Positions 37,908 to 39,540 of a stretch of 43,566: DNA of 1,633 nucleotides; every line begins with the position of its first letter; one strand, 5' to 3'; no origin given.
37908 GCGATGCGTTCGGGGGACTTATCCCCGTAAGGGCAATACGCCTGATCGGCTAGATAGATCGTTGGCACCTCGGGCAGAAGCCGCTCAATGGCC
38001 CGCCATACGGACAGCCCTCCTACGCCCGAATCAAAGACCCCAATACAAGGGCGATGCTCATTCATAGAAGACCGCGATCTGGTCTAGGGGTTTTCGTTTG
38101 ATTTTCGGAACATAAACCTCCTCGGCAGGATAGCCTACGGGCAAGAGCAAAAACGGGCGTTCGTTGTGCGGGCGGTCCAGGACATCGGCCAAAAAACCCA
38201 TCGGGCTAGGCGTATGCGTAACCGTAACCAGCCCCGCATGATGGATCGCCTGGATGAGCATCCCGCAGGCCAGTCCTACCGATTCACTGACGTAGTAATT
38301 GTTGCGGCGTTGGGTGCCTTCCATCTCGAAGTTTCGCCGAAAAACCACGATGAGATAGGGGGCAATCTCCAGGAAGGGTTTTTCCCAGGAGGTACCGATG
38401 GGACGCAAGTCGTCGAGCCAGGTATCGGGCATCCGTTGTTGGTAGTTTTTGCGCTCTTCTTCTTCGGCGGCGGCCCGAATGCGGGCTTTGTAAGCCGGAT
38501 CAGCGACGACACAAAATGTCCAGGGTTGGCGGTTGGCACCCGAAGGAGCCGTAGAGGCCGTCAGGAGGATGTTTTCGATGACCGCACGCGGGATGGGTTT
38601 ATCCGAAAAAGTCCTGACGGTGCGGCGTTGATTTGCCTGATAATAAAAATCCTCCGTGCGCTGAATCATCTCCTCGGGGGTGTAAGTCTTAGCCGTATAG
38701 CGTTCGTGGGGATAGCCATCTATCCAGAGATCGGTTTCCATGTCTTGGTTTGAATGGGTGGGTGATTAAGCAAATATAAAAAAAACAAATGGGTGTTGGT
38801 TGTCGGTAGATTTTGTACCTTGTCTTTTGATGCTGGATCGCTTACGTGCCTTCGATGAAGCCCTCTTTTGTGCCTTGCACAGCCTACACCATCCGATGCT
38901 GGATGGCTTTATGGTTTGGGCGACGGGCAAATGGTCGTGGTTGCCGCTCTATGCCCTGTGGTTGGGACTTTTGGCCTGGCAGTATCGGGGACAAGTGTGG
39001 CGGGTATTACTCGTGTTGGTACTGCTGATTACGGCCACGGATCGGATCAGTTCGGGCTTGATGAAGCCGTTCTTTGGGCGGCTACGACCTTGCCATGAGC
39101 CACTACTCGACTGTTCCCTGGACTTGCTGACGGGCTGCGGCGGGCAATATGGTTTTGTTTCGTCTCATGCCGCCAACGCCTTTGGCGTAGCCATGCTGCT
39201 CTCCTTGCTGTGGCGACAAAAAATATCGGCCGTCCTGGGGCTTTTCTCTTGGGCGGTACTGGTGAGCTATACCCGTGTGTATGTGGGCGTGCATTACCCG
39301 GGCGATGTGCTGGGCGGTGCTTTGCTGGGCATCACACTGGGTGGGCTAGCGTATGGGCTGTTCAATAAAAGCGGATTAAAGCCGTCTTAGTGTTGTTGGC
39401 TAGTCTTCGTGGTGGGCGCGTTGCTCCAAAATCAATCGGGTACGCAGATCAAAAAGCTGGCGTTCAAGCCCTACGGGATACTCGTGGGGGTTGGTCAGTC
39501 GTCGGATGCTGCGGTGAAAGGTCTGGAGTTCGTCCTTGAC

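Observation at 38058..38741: Bacterial iodotyrosine-deiodinase-like reductive dehalogenase translationally coupled to glutamate racemase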

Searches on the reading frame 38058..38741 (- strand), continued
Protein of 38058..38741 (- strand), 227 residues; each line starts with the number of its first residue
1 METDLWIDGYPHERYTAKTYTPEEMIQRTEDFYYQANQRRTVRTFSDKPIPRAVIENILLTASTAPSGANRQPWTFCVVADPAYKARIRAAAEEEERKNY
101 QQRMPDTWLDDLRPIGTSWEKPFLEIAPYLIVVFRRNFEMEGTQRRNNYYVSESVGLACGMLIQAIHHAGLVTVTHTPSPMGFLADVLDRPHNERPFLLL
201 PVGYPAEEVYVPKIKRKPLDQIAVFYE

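Call 15: find_encoding_contigs(protein=P0011, flank=3000, max_places=2)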
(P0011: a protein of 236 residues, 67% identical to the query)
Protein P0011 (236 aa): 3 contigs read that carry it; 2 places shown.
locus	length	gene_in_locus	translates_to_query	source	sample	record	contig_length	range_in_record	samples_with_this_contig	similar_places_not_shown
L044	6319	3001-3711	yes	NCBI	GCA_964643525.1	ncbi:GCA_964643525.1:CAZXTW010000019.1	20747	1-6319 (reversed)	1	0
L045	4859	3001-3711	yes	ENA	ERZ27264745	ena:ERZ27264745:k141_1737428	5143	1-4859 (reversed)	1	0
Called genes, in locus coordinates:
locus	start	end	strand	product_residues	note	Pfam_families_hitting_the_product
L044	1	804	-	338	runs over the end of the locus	-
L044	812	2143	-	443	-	PF03109:ABC1, PF01636:APH (faint)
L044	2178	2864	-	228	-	PF17931:TetR_C_23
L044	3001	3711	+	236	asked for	PF00881:Nitroreductase, PF14512:TM1586_NiRdase (faint)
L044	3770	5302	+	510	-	PF09820:AAA-ATPase_like, PF08011:PDDEXK_9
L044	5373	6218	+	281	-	PF13020:NOV_C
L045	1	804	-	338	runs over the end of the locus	-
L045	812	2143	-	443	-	PF03109:ABC1, PF01636:APH (faint)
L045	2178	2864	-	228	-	PF17931:TetR_C_23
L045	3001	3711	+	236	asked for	PF00881:Nitroreductase, PF14512:TM1586_NiRdase (faint)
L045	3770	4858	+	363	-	?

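Call 16: find_encoding_contigs(protein=P0101, flank=3000, max_places=2)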
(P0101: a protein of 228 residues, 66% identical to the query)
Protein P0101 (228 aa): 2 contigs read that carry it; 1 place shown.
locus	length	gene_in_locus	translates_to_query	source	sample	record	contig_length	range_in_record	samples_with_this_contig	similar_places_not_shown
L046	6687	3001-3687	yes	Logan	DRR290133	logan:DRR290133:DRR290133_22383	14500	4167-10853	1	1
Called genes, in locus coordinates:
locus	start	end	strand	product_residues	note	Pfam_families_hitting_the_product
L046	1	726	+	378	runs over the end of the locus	PF00989:PAS, PF08448:PAS_4 (weak), PF13188:PAS_8 (weak), PF13426:PAS_9, PF00512:HisKA, PF02518:HATPase_c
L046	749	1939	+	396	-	PF00072:Response_reg, PF13581:HATPase_c_2 (faint), PF00512:HisKA, PF02518:HATPase_c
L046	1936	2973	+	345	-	PF00072:Response_reg, PF00027:cNMP_binding, PF13545:HTH_Crp_2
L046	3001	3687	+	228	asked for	PF00881:Nitroreductase, PF14512:TM1586_NiRdase (faint)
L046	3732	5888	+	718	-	PF01642:MM_CoA_mutase, PF02310:B12-binding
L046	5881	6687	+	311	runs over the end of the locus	-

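Call 17: find_encoding_contigs(protein=P0040, flank=3000, max_places=2)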
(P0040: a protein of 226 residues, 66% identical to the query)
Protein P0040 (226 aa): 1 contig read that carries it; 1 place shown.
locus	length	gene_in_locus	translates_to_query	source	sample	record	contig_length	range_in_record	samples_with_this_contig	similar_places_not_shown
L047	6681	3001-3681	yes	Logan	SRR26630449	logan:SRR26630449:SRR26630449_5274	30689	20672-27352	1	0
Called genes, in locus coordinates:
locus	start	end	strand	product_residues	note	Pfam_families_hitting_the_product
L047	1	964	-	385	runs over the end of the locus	PF20510:HgmA_N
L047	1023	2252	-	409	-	PF02812:ELFV_dehydrog_N, PF00208:ELFV_dehydrog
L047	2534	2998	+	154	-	PF01047:MarR (weak), PF13404:HTH_AsnC-type, PF13412:HTH_24, PF01037:AsnC_trans_reg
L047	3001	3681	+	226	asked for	PF14512:TM1586_NiRdase (faint), PF00881:Nitroreductase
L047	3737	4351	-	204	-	PF01557:FAA_hydrolase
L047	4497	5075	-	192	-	PF12464:Mac, PF25087:GMPPB_C (faint), PF00132:Hexapep, PF14602:Hexapep_2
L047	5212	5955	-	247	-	PF00072:Response_reg, PF04397:LytTR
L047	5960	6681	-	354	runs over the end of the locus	PF06580:His_kinase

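Call 19: search_solved_structures(query=window:38058-38741:-, max_evalue=10, show_alignments=0)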
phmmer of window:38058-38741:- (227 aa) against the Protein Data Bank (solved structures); distinct sequences matched with E-value up to 10: 68 (the best 60 are shown).
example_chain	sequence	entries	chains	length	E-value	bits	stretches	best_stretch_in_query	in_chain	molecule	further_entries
5ko7_A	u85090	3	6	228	2.7e-84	285.6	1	15-226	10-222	Nitroreductase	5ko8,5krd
4ttb_A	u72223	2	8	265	8.1e-60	205.5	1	11-224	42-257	Iodotyrosine dehalogenase 1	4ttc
5yak_A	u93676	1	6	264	4e-59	203.3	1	11-224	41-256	Iodotyrosine deiodinase 1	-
3gb5_A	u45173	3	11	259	7.1e-57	195.9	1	12-224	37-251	Iodotyrosine dehalogenase 1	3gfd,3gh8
3tnz_A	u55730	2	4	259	1.3e-55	191.8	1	12-224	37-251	Iodotyrosine dehalogenase 1 | Iodotyrosine deiodinase 1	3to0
6pz0_A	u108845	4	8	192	2.9e-25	92.5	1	33-208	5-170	iodotyrosine deiodinase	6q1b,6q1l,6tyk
4g8s_A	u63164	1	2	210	3.2e-15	59.7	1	27-223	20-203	Nitroreductase family protein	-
4dn2_A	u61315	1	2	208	4.2e-14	56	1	35-223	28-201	Nitroreductase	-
1nox_A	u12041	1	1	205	1.2e-10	44.7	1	36-224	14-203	NADH OXIDASE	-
8uc3_A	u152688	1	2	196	2e-10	44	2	31-91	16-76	Albonoursin synthase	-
9exv_A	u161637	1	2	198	4.6e-08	36.2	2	30-84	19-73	Nitroreductase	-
3e10_A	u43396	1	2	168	9.6e-08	35.2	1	37-82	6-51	Putative NADH Oxidase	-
7dp0_A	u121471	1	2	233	1.7e-07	34.4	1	38-90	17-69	Nitroreductase family protein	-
7dp2_A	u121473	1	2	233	1.8e-07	34.3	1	38-90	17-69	Nitroreductase family protein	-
7dp1_A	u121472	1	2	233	1.9e-07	34.3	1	38-90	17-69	Nitroreductase family protein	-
2isj_A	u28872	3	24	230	0.1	15.5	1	33-90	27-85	BluB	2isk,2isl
1ds7_A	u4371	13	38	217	0.15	15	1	38-93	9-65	FMN-DEPENDENT NITROREDUCTASE | OXYGEN-INSENSITIVE NAD(P)H NITROREDUCTASE | MINOR FMN-DEPENDENT NITROREDUCTASE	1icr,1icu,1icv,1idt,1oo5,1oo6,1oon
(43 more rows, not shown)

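Call 30: find_related_loci(query=window:38058-38741:-, collection=metagenome_contigs, flank=2500)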
Query window:38058-38741:- (227 aa) in metagenome_contigs; peptide patterns used: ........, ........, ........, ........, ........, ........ (x = any residue, [..] = any of these).
188 stretches matched a pattern; 31 encode a relative of the query (tblastn E <= 1e-3); 31 distinct loci.
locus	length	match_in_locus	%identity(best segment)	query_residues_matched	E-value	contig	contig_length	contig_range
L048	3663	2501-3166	59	7-227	3e-92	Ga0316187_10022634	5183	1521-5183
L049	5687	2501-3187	59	1-226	1e-91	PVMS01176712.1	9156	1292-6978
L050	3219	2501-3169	56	7-227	4e-90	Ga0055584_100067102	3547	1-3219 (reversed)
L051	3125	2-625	57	21-227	1e-87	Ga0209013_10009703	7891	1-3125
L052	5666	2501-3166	59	7-227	3e-86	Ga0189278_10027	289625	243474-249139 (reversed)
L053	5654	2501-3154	55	8-227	1e-81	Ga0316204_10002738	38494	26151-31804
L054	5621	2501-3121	58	22-227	1e-79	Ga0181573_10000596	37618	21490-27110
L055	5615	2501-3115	55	23-226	4e-79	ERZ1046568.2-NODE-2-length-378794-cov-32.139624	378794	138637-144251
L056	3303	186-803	57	21-225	2e-77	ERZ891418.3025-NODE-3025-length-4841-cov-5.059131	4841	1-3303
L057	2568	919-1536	57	21-225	7e-79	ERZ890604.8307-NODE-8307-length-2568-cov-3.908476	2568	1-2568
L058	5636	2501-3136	54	15-226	1e-76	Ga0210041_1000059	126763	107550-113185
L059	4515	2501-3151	53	10-226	4e-76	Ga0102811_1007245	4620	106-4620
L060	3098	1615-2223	58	22-222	1e-76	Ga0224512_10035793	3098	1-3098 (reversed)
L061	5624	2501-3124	52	20-226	1e-75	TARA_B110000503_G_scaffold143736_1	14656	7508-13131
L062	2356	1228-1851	52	20-226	2e-77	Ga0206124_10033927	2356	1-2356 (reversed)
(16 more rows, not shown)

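Call 44: predict_structure(alignment_id=A1)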
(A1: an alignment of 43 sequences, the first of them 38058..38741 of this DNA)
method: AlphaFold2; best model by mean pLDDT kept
length: 227 residues; sequences in the alignment: 43
mean_pLDDT: 90.8   pTM: 0.86
mean pLDDT of the five models: 90.8, 89.9, 89.3, 87.4, 80.7
residues with pLDDT >= 90: 156; 70-90: 63; 50-70: 8; < 50: 0
segments of 3 or more residues with pLDDT < 50: none
pLDDT, mean of each block of 10 residues (from residue 1): 83 94 98 92 92 98 84 94 97 89 80 79 95 93 87 93 96 80 94 94 94 89 96
secondary structure, 60 per line:
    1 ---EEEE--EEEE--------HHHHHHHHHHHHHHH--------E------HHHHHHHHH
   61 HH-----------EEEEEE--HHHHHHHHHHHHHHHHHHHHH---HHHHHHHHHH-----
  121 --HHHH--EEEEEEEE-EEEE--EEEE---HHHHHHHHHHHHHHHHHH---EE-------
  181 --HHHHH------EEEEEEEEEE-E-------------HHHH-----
elements in order: E4-7 E10-13 H22-36 H52-62 E74-79 H82-102 H106-115 H123-126 E129-136 E138-141 E144-147 H151-168 H183-187 E194-203 H219-222

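Call 46: search_protein_representatives(protein=window:38058-38741:-)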
Query: 227 residues. Proteins with E-value up to 0.001 (for the whole library): 6206; up to 1e-10: 1597; up to 1e-30: 305. The best 150 are listed.
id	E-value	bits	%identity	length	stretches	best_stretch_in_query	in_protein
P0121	8.6e-90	316.7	42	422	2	16-222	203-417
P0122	1.1e-88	313.1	59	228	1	6-226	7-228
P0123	1.7e-84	299.4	42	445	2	18-222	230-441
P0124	2.4e-75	269.5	58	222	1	21-225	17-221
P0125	1.2e-69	250.8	55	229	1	13-225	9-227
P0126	1.2e-68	247.5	55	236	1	22-226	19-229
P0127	4.8e-67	242.3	40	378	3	27-224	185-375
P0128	7.2e-67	241.8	43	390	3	29-223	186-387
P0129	1.8e-66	240.5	57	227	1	22-226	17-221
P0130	1.8e-64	233.9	42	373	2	22-226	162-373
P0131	2.2e-64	233.6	51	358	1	14-224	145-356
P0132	5.5e-63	229.1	51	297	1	11-225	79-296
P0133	7.6e-63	228.6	39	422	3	18-207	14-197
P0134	7.1e-62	225.4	62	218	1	25-189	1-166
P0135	2.3e-61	223.8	61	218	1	66-225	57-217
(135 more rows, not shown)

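Call 47: fold_search(model_id=the predicted structure, library=pdb)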
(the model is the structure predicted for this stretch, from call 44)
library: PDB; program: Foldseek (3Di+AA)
matches with E <= 10: 350; with E <= 0.001: 193
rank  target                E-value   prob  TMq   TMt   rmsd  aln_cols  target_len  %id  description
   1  5ko8_B                2.1e-29  1.00  0.90  0.94   1.7       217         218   58  Crystal structure of haliscomenobacter hydrossis iodotyrosine deiodinase (IYD) bound to FMN and mono-iodotyrosine (I-T (released 2017-02-15)
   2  5ko8_A                3.6e-28  1.00  0.88  0.93   1.8       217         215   57  Crystal structure of haliscomenobacter hydrossis iodotyrosine deiodinase (IYD) bound to FMN and mono-iodotyrosine (I-T (released 2017-02-15)
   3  5ko7_A                3.5e-25  1.00  0.80  0.90   3.0       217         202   52  Crystal structure of haliscomenobacter hydrossis iodotyrosine deiodinase (IYD) bound to FMN (released 2017-02-15)
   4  5krd_B                5.3e-25  1.00  0.80  0.90   3.1       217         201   52  Crystal structure of haliscomenobacter hydrossis iodotyrosine deiodinase (IYD) bound to FMN and 2-iodophenol (2IP) (released 2017-02-15)
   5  5yak_B                6.4e-25  1.00  0.87  0.91   2.1       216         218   45  The crystal structure of human IYD Thr239 mutant with ligand 3-Fluorotyrosine (F-Tyr) (released 2018-08-08)
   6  3gfd_A                6.8e-25  1.00  0.88  0.91   1.9       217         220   45  Crystal structure of Mus musculus iodotyrosine deiodinase (IYD) bound to FMN and mono-iodotyrosine (MIT) (released 2009-05-12)
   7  5yak_E                9.9e-25  1.00  0.87  0.90   2.0       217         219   45  The crystal structure of human IYD Thr239 mutant with ligand 3-Fluorotyrosine (F-Tyr) (released 2018-08-08)
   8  4ttc_A                1.3e-24  1.00  0.88  0.90   2.1       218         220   45  Crystal structure of homo sapiens IODOTYROSINE DEIODINASE bound to FMN and mono-iodotyrosine (MIT) (released 2014-11-26)
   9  3gh8_D                1.7e-24  1.00  0.87  0.90   2.1       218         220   44  Crystal structure of Mus musculus iodotyrosine deiodinase (IYD) bound to FMN and di-iodotyrosine (DIT) (released 2009-05-12)
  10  5krd_A                1.8e-24  1.00  0.80  0.91   3.1       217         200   52  Crystal structure of haliscomenobacter hydrossis iodotyrosine deiodinase (IYD) bound to FMN and 2-iodophenol (2IP) (released 2017-02-15)
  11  5yak_D                1.9e-24  1.00  0.87  0.91   1.9       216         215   45  The crystal structure of human IYD Thr239 mutant with ligand 3-Fluorotyrosine (F-Tyr) (released 2018-08-08)
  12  3tnz_A                2.3e-24  1.00  0.87  0.89   2.1       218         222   44  Crystal structure of Mus musculus iodotyrosine deiodinase (IYD) C217A, C239A bound to FMN and mono-iodotyrosine (MIT) (released 2012-02-29)
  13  3gh8_A                3.0e-24  1.00  0.88  0.90   2.1       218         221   44  Crystal structure of Mus musculus iodotyrosine deiodinase (IYD) bound to FMN and di-iodotyrosine (DIT) (released 2009-05-12)
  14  3gfd_B                3.2e-24  1.00  0.88  0.91   2.0       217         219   45  Crystal structure of Mus musculus iodotyrosine deiodinase (IYD) bound to FMN and mono-iodotyrosine (MIT) (released 2009-05-12)
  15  5ko7_B                4.0e-24  1.00  0.82  0.93   1.6       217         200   52  Crystal structure of haliscomenobacter hydrossis iodotyrosine deiodinase (IYD) bound to FMN (released 2017-02-15)
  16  5yak_C                4.0e-24  1.00  0.88  0.91   1.9       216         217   46  The crystal structure of human IYD Thr239 mutant with ligand 3-Fluorotyrosine (F-Tyr) (released 2018-08-08)
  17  5yak_A                4.3e-24  1.00  0.87  0.92   1.9       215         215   46  The crystal structure of human IYD Thr239 mutant with ligand 3-Fluorotyrosine (F-Tyr) (released 2018-08-08)
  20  4ttb_A                4.9e-20  1.00  0.77  0.91   1.9       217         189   42  Crystal structure of homo sapiens IODOTYROSINE DEIODINASE (IYD) bound to FMN (released 2014-11-26)
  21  3gb5                  2.2e-18  1.00  0.75  0.91   1.8       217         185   40  Crystal structure of Mus musculus iodotyrosine deiodinase (IYD) bound to FMN (released 2009-05-12)
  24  6pz0_B                1.6e-16  1.00  0.73  0.89   2.0       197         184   35  Crystal structure of oxidized iodotyrosine deiodinase (IYD) bound to FMN and L-Tyrosine (released 2021-02-03)
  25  6pz0_A                2.2e-16  1.00  0.72  0.87   2.4       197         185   36  Crystal structure of oxidized iodotyrosine deiodinase (IYD) bound to FMN and L-Tyrosine (released 2021-02-03)
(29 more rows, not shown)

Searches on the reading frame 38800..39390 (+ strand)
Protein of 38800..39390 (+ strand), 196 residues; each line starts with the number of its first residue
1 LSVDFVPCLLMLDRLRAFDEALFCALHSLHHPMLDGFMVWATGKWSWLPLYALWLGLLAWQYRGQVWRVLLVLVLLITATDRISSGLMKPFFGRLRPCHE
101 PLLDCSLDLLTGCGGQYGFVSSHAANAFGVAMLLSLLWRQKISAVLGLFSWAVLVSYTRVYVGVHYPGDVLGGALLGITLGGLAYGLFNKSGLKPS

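Call 3: search_protein_families(library=pfam, proteins=[window:38800-39390:+], max_evalue=0.01)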
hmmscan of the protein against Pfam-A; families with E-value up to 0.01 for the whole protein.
window:38800-39390:+ (196 aa): 2 families
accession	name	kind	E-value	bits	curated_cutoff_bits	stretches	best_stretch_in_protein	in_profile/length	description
PF01569.27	PAP2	-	1.2e-23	83.7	27.2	1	71-191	2-128/130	PAP2 superfamily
PF14378.12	PAP2_3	-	1.5e-07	31.9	27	1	119-178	127-185/190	PAP2 superfamily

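Call 4: search_protein_families(library=ncbifam, proteins=[window:38800-39390:+], max_evalue=0.01)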
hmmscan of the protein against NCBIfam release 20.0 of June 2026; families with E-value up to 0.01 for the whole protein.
window:38800-39390:+ (196 aa): 3 families
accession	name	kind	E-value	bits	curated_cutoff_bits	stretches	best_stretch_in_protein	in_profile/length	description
NF047884.1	UdeprDiPSep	equivalog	1.3e-11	44.8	250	1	44-181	54-180/188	undecaprenyl-diphosphatase SepP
NF008813.0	PRK11837.1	equivalog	1e-08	35.4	229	1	87-184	73-168/202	undecaprenyl-diphosphate phosphatase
NF007975.0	PRK10699.1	equivalog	3e-06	26.8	261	1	116-190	156-232/254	phosphatidylglycerophosphatase B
